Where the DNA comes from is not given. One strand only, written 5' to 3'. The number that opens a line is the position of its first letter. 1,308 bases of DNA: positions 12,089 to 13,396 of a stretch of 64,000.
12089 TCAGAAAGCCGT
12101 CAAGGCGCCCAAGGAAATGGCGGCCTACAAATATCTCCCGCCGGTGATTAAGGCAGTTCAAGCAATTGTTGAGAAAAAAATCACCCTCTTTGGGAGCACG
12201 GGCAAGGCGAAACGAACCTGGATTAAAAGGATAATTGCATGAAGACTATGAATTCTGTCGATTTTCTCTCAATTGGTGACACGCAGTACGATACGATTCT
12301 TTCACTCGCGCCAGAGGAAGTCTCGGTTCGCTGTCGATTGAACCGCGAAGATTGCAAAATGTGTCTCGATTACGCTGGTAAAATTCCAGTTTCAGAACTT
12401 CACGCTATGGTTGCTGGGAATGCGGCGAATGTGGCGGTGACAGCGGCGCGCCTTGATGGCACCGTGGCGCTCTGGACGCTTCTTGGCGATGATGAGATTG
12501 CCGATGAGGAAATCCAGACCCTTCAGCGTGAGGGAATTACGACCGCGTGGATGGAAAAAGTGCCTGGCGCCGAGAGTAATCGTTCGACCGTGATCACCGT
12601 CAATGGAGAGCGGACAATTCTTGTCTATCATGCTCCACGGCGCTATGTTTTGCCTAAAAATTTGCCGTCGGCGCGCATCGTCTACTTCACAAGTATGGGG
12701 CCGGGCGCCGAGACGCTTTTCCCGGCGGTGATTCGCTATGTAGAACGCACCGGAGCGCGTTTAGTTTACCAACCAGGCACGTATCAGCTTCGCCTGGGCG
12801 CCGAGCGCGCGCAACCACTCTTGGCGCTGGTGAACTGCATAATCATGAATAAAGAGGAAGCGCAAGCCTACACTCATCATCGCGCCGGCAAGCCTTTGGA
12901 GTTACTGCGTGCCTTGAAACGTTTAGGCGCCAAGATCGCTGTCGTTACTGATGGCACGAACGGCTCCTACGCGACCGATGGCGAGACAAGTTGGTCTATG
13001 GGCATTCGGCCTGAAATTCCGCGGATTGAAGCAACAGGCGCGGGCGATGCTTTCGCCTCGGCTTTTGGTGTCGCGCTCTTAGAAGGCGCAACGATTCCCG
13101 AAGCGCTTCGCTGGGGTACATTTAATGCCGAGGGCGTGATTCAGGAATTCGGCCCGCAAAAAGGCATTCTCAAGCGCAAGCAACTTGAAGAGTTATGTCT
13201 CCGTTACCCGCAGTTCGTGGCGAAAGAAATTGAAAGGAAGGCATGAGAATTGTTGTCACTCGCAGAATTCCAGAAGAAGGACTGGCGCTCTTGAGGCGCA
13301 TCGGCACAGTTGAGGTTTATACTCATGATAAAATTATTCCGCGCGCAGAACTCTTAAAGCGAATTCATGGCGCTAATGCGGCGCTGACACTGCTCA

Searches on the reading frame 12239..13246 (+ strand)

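Call 72: search_protein_families(library=pfam, proteins=[window:12239-13246:+], max_evalue=0.001)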
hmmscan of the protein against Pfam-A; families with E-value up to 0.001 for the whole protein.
window:12239-13246:+ (335 aa): 1 family
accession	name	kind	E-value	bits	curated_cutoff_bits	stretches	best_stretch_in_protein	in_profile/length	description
PF00294.29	PfkB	-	2.4e-34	119.5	25.8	1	49-309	26-298/302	pfkB family carbohydrate kinase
